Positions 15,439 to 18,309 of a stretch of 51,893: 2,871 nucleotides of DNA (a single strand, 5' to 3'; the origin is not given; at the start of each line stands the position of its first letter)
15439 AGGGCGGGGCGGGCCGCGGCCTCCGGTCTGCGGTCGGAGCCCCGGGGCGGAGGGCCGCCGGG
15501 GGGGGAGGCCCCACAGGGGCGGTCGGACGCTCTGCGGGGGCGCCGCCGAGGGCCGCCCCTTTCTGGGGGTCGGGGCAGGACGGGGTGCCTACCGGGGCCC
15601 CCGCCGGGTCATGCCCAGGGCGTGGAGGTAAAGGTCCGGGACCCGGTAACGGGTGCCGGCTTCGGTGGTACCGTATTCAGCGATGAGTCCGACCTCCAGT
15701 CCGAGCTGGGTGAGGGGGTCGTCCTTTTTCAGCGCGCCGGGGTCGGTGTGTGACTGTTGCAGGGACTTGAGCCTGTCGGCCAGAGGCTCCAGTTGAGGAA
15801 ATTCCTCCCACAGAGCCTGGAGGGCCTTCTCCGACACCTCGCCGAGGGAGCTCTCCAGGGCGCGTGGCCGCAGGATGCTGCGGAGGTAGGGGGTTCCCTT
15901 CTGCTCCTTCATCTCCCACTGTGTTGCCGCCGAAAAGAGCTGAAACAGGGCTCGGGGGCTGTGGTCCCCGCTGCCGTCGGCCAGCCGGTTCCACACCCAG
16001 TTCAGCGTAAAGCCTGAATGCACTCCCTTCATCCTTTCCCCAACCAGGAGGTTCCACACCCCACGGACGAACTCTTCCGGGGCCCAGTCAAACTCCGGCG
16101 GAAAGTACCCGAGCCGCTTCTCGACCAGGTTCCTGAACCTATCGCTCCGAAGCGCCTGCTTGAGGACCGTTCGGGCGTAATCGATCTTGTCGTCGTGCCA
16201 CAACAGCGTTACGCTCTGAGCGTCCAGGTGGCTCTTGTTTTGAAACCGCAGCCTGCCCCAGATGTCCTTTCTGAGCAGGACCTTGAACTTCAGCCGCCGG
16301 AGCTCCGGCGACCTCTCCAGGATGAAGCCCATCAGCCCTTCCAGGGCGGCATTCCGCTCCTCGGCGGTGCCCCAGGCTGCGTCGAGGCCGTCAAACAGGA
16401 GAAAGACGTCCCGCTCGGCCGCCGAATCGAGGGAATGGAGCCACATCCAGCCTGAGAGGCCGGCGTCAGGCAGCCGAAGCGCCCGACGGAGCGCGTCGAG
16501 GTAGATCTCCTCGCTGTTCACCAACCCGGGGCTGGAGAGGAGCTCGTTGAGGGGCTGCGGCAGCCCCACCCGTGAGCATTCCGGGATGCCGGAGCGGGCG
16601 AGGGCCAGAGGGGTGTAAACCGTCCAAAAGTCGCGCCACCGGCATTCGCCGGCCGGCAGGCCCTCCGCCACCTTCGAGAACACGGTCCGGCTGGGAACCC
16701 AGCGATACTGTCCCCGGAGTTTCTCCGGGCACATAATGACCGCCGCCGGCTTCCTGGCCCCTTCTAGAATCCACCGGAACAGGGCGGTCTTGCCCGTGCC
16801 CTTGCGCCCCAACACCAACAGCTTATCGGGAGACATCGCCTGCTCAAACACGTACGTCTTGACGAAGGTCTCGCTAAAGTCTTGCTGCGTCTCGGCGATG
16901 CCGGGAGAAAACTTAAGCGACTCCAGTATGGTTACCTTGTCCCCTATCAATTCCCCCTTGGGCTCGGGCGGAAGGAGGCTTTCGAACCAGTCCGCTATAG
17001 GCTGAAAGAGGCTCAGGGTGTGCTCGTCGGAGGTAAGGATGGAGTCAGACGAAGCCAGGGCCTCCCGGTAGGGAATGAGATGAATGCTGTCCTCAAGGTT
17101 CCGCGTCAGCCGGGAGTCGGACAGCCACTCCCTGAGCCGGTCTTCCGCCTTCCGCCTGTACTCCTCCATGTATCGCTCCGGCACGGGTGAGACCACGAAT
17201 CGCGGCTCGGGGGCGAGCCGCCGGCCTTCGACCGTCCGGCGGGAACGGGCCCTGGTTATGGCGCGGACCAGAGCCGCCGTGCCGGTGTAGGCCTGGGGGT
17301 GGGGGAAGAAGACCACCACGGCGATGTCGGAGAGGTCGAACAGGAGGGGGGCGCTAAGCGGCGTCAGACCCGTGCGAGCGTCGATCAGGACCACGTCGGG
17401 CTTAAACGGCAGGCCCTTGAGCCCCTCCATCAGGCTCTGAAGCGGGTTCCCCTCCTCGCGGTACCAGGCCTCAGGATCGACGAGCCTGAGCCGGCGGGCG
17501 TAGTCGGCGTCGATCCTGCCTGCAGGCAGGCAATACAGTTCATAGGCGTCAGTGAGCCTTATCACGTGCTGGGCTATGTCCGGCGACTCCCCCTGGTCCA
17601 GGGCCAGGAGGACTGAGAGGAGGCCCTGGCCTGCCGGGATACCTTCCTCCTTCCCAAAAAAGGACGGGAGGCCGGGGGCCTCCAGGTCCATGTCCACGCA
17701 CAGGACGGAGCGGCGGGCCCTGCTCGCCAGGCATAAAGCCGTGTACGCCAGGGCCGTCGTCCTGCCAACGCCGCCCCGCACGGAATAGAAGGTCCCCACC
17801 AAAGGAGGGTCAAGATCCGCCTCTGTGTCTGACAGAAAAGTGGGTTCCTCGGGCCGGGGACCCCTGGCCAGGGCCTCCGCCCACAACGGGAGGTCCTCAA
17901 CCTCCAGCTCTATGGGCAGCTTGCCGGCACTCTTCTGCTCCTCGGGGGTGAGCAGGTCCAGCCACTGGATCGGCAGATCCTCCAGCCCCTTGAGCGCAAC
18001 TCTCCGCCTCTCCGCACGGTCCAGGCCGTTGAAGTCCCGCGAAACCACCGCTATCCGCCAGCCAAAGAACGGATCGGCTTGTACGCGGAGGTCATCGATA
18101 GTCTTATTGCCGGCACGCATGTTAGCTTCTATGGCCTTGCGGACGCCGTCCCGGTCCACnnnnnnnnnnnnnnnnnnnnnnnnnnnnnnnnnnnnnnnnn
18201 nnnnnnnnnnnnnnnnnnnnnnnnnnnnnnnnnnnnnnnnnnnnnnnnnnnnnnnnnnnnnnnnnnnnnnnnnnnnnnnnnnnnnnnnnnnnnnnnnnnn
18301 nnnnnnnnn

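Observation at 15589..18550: HEPN protein translationally coupled to a fused twin P-loop NTPase: candidate uncharacterised conflict or defence system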

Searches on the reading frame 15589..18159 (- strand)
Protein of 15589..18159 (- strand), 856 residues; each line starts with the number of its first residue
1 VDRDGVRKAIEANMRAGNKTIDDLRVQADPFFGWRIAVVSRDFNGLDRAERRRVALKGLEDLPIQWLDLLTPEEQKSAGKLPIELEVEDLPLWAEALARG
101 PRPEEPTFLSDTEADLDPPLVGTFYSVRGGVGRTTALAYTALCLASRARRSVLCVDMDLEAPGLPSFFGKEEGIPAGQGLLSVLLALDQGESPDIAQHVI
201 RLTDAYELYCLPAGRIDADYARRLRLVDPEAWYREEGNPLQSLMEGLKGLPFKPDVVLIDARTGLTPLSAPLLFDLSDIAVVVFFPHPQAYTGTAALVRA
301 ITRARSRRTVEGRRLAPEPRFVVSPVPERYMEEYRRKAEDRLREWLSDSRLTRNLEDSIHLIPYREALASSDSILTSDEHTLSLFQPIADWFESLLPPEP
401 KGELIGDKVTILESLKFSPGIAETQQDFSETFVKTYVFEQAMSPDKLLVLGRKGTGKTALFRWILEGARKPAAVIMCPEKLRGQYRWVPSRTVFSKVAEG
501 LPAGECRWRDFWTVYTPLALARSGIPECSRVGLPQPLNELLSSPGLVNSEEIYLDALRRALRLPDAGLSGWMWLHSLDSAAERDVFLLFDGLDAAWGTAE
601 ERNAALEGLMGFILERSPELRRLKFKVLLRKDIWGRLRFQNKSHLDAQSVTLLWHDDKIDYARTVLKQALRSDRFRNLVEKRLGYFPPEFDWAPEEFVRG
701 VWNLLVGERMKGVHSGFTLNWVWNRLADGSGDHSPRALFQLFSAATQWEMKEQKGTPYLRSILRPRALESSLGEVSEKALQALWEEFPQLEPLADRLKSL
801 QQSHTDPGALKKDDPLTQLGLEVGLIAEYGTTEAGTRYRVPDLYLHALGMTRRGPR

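Call 3: search_protein_families(library=pfam, proteins=[window:15589-18159:-], max_evalue=1)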
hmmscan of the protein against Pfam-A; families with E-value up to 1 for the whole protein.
window:15589-18159:- (856 aa): 9 families
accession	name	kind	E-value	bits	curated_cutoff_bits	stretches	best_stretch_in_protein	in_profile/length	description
PF13614.12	AAA_31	-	0.0002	21.8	27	1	124-306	6-169/177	AAA domain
PF24389.1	ORC-CDC6-like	-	0.0023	17.2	27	1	426-462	14-50/571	ORC-CDC6-like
PF10609.15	ParA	-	0.011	15.6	27.1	1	125-173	9-56/246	NUBPL iron-transfer P-loop NTPase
PF25199.1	nSTAND_NTPase5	-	0.015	15.6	34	0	128-158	49-79/145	Novel STAND NTPase 5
PF01656.29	CbiA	-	0.022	15.2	25.4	1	126-175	5-52/125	CobQ/CobB/MinD/ParA nucleotide binding domain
PF13191.12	AAA_16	-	0.04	14.9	32.6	1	445-477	25-58/167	AAA ATPase domain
PF13401.12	AAA_22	-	0.068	13.9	27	1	447-479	8-43/130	AAA domain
PF05729.18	NACHT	-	0.094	13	26.7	0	447-469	3-25/167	NACHT domain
PF00270.35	DEAD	-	0.3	11.2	26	1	436-480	6-55/167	DEAD/DEAH box helicase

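Call 4: search_protein_families(library=ncbifam, proteins=[window:15589-18159:-], max_evalue=1)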
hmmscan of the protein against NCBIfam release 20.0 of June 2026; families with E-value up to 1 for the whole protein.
window:15589-18159:- (856 aa): 14 families
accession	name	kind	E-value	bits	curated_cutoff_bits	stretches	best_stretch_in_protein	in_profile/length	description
NF047398.1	AAA_KGGVGR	domain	2.2e-43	148.8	90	1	121-301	4-189/190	KGGVGR-motif variant AAA ATPase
NF047389.1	ATPase_Sll1717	subfamily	3.7e-33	115.3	75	2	581-799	183-374/454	P-loop ATPase, Sll1717 family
TIGR03018.1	pepcterm_TyrKin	hypoth_equivalog_domain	0.00033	20.1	230.65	1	127-216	43-123/207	XrtA-associated tyrosine autokinase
TIGR03371.1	cellulose_yhjQ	equivalog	0.00035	20.1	157.85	1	125-305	7-164/246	cellulose biosynthesis protein BcsQ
NF041546.1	ParA_partition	equivalog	0.0093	15.5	180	1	124-158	4-37/203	ParA family partition ATPase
TIGR03453.1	partition_RepA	equivalog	0.065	12.1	348.45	1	127-221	112-203/387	plasmid partitioning protein RepA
TIGR01968.1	minD_bact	equivalog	0.089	12.1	212.9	1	126-169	8-50/261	septum site-determining protein MinD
NF041283.1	PrgP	equivalog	0.1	11.9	400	1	127-161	10-44/297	ParA superfamily DNA segregation protein PrgP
NF053860.1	DS41_1_antiphage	equivalog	0.11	11.4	370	1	418-469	8-64/448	anti-phage protein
NF041417.1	ArsA_halo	exception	0.11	11.2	800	1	124-173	16-63/617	arsenical pump-driving ATPase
NF041136.1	MrpORP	equivalog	0.12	11.6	450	1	126-171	12-56/365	iron-sulfur cluster carrier protein MrpORP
TIGR01969.1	minD_arch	subfamily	0.22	10.7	201.75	1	123-164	4-44/251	cell division ATPase MinD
NF008079.0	PRK10818.1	equivalog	0.24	10.7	508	1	126-215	9-90/270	septum site-determining protein MinD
TIGR04291.1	arsen_driv_ArsA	equivalog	0.27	9.9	650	1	124-153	7-36/565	arsenical pump-driving ATPase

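Call 5: search_protein_families(library=padloc, proteins=[window:15589-18159:-], max_evalue=1)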
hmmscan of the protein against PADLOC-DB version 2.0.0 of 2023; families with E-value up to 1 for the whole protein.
window:15589-18159:- (856 aa): 5 families
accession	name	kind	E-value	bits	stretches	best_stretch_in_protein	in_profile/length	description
PDLC04559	PDC-M28B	-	2e-24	84.5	1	123-340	132-357/438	-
PDLC04561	PDC-M28C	-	3e-18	63.9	1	580-800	167-398/480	-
PDLC04560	PDC-M28B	-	1.1e-12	46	2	123-189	18-82/327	-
PDLC01994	RtcR_PspF1--CARF_AAA_HTH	-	0.012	12.6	1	447-472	184-209/468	-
PDLC04140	mad8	-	0.059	10.9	1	443-477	26-63/314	mads_8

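Call 9: find_homologous_proteins(query=window:15589-18159:-, max_evalue=0.00001)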
Query window:15589-18159:- (856 aa): 590 proteins with E <= 0.00001 among 8000 candidates; the best 120 are listed.
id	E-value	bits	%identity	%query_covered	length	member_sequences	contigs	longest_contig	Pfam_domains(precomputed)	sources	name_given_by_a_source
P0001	0.0e+0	1951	100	100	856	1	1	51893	-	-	-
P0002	2.7e-270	918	52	100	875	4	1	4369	-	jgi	jgi:cellulose biosynthesis protein BcsQ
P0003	2.0e-267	908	51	100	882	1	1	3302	PF01656.30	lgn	-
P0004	1.9e-266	905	51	100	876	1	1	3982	PF13614.13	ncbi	ncbi:MAG: ParA family protein [Candidatus Binatia bacterium]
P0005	7.8e-266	903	51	100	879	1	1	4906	PF01656.30,PF13614.13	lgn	-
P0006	2.1e-264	898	50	100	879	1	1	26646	PF01656.30,PF13614.13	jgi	jgi:cellulose biosynthesis protein BcsQ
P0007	1.7e-259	882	51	100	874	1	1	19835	-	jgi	jgi:cellulose biosynthesis protein BcsQ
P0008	2.0e-256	872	50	100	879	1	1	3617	PF01656.30,PF13614.13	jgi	jgi:cellulose biosynthesis protein BcsQ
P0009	8.9e-256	870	51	100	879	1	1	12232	PF01656.30,PF13614.13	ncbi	-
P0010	1.2e-255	869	50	100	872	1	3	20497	PF13614.13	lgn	-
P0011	3.4e-255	868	51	99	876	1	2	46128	-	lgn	-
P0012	2.4e-254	865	50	100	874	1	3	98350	-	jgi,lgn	jgi:cellulose biosynthesis protein BcsQ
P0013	3.1e-254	864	48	100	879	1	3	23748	PF13614.13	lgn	-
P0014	2.3e-252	858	50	100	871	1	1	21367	-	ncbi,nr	ncbi:MAG: ParA family protein [Symploca sp. SIO2E6]|nr:ParA family protein [Symploca sp. SIO2E6]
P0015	4.1e-250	851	49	100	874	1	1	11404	-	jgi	jgi:cellulose biosynthesis protein BcsQ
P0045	1.5e-239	816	49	100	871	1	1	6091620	PF01656.30,PF13614.13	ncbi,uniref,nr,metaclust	ncbi:P-loop ATPase, Sll1717 family [Gloeothece verrucosa]|uniref:AAA domain-containing protein n=1 T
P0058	2.7e-237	808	48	100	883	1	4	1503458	PF10609.16,PF01656.30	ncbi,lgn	ncbi:MAG: AAA family ATPase [Candidatus Competibacteraceae bacterium]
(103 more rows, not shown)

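Call 12: find_related_loci(query=A1, collection=genome_contigs, flank=6000)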
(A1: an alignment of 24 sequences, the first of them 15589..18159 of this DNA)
Query A1 (856 aa) in genome_contigs; peptide patterns used: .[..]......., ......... (x = any residue, [..] = any of these).
599 stretches matched a pattern (row limit reached: there are more); 419 encode a relative of the query (tblastn E <= 1e-3); the best 80 are kept; 77 distinct loci.
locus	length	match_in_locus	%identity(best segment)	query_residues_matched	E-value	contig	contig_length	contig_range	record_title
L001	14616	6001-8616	49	1-854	0e+0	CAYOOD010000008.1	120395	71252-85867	MAG TPA_asm: uncultured bacterium isolate binchicken_co135_64 genome assembly, contig: NODE_349_length_120395_cov_25.451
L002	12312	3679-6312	49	1-855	0e+0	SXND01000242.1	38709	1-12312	MAG: Proteobacteria bacterium isolate F1-120-MAGs186 F1-120__c848802, whole genome shotgun sequence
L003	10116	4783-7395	48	1-854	0e+0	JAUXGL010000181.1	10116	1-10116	MAG: Deltaproteobacteria bacterium isolate CSMAG_2928 CSMAG_2928_k117_2266600_length_10116_cov_11.0000, whole genome sho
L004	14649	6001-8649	48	1-854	0e+0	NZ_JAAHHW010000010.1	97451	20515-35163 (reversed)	MAG: Moorena sp. SIO3I8 3I8_NODE_10, whole genome shotgun sequence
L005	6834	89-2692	48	1-854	0e+0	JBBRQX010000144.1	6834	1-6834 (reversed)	MAG: Pseudanabaenales cyanobacterium isolate metawrap_la1_82 W_la1_82_k141_1414413L_6834_cov_7.0000, whole genome shotgu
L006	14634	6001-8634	48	1-854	0e+0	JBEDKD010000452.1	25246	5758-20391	MAG: Cyanobacteriota bacterium isolate NASQAN2015_052_B_bin.20 scaffold_35312, whole genome shotgun sequence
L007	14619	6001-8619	46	1-854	0e+0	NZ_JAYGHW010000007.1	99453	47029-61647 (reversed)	Spirulina sp. CCNP1310 NODE_47_length_99453_cov_5.687091, whole genome shotgun sequence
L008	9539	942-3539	49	3-855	0e+0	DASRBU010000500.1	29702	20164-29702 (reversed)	MAG TPA_asm: Candidatus Dormiibacterota bacterium isolate SMAG_U9935 k141_33286, whole genome shotgun sequence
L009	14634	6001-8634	48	1-854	0e+0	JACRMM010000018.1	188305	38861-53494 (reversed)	MAG: Deltaproteobacteria bacterium isolate NC_groundwater_1907_Pr3_S2p5_68_52 SR2-18-S2p5_coassembly_scaffold_46555, who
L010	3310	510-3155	46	1-854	0e+0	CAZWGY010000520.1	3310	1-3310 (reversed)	MAG TPA_asm: uncultured Desulfobacteraceae bacterium isolate SRP332253_co1_124 genome assembly, contig: NODE_43626_lengt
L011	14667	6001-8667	48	3-855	0e+0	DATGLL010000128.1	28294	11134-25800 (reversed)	MAG TPA_asm: Candidatus Dormiibacterota bacterium isolate SMAG_U9885 k141_588391, whole genome shotgun sequence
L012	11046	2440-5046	47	1-854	0e+0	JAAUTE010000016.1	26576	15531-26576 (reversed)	MAG: Chloroflexaceae bacterium isolate SM1_2_4 NODE_481_length_26576_cov_2.162161, whole genome shotgun sequence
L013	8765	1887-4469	45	1-854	0e+0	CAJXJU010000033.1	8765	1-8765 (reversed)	MAG TPA_asm: uncultured Desulfohalobiaceae bacterium isolate ERR1163091_bin.5_MetaBAT_v2.12.1_MAG genome assembly, conti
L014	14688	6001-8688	45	1-854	0e+0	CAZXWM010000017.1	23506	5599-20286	MAG TPA_asm: uncultured Phormidium sp. isolate SRP141376_co5_61 genome assembly, contig: NODE_5164_length_23506_cov_5.54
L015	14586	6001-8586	46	1-854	0e+0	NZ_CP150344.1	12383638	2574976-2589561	Sorangium sp. So ce513 chromosome, complete genome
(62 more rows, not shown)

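Call 31: find_encoding_contigs(protein=P0045, flank=10000, max_places=2)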
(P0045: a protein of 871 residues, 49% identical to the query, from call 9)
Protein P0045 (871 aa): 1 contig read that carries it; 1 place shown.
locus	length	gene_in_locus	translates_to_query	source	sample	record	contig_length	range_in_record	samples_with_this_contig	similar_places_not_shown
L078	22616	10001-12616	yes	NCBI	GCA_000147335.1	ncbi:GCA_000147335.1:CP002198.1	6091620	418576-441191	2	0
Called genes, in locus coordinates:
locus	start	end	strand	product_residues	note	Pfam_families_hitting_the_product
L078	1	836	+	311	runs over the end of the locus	-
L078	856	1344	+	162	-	PF02075:RuvC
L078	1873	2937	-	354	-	PF01734:Patatin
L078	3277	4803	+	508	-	PF00148:Oxidored_nitro, PF08369:PCP_red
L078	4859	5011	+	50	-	-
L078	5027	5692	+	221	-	PF02668:TauD (faint)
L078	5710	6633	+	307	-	-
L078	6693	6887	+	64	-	PF15919:HicB_lk_antitox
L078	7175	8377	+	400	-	PF00764:Arginosuc_synth, PF20979:Arginosuc_syn_C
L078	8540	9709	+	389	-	PF00890:FAD_binding_2 (weak), PF01266:DAO, PF13450:NAD_binding_8 (weak)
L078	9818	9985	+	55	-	-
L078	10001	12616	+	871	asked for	PF01656:CbiA (weak), PF13614:AAA_31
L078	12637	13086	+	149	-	PF01398:JAB (weak), PF14464:Prok-JAB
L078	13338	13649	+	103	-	PF00166:Cpn10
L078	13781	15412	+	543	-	PF00118:Cpn60_TCP1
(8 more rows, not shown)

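Call 32: find_encoding_contigs(protein=P0058, flank=10000, max_places=2)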
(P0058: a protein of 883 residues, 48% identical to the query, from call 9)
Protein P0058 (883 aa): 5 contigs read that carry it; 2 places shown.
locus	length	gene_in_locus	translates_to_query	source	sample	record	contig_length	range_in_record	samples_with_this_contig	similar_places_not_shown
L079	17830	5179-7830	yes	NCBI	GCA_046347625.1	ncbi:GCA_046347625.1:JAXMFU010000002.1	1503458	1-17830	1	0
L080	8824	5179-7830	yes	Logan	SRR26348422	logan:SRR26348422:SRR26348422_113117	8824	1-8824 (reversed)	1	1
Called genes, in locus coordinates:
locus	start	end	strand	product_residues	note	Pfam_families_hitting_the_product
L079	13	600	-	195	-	PF00565:SNase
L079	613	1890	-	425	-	PF01053:Cys_Met_Meta_PP, PF00155:Aminotran_1_2 (weak), PF01041:DegT_DnrJ_EryC1 (weak)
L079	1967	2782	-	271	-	PF05013:FGase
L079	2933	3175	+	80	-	PF02604:PhdYeFM_antitox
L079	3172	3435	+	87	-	PF05016:ParE_toxin (weak), PF06769:YoeB_toxin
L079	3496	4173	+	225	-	PF03167:UDG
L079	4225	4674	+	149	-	-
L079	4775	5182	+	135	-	PF05168:HEPN (weak)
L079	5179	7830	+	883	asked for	PF01656:CbiA (faint), PF10609:ParA (faint)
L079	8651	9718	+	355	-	PF00724:Oxidored_FMN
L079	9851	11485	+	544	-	PF13191:AAA_16, PF13604:AAA_30 (weak), PF13245:AAA_19 (weak), PF13401:AAA_22, PF21327:GspA_C39-like (weak), PF01471:PG_binding_1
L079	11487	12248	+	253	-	PF16537:T2SSB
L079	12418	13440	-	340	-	PF01544:CorA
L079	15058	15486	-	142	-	PF01909:NTP_transf_2, PF18765:Polbeta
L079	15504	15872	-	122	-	-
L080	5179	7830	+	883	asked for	PF01656:CbiA (faint), PF10609:ParA (faint)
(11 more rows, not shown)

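Call 37: predict_structure(alignment_id=A1)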
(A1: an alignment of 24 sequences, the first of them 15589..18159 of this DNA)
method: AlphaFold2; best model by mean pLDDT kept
length: 856 residues; sequences in the alignment: 24
mean_pLDDT: 84.0   pTM: 0.59
mean pLDDT of the five models: 84.0, 81.5, 79.1, 78.4, 73.7
residues with pLDDT >= 90: 317; 70-90: 433; 50-70: 94; < 50: 12
segments of 3 or more residues with pLDDT < 50: 87-91, 400-402
pLDDT, mean of each block of 10 residues (from residue 1): 91 95 86 84 91 92 83 75 51 53 70 76 79 89 84 92 88 89 93 94 90 92 85 78 92 93 62 82 82 82 80 86 87 87 79 71 81 70 88 72 71 89 81 88 92 82 79 87 82 81 73 90 84 83 72 82 85 92 91 71 90 91 93 86 88 85 94 93 87 90 86 66 91 90 95 79 91 93 87 92 84 90 89 86 91 62
secondary structure, 60 per line:
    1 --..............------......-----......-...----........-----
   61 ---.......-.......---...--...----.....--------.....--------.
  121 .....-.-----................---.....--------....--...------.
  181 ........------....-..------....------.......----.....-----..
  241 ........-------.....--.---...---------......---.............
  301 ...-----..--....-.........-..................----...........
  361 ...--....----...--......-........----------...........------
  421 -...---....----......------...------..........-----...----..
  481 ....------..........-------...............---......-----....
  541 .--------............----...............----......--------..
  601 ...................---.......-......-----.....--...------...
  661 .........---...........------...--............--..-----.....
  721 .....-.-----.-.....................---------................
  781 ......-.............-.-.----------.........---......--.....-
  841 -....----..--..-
elements in order (helices of 4 or more, strands of 3 or more residues): H3-16 E23-28 E34-39 H48-55 E64-70 H72-78 H94-98 E120-125 H133-148 E152-156 H165-168 H180-188 H195-198 E208-211 H218-224 H229-233 H239-248 E256-260 E279-284 H288-303 E313-316 E318-326 H328-345 H350-358 E359-363 H366-369 H379-384 H386-393 H404-414 H428-431 H436-441 E448-450 H457-466 E472-474 H479-484 H491-500 H508-522 H526-531 H537-541 H550-561 H566-580 E585-590 H599-619 E623-629 H631-636 H642-646 E649-651 H658-669 H673-683 H695-706 H718-725 H735-755 H765-786 H788-800 H815-823 E827-832 E835-839 H842-845
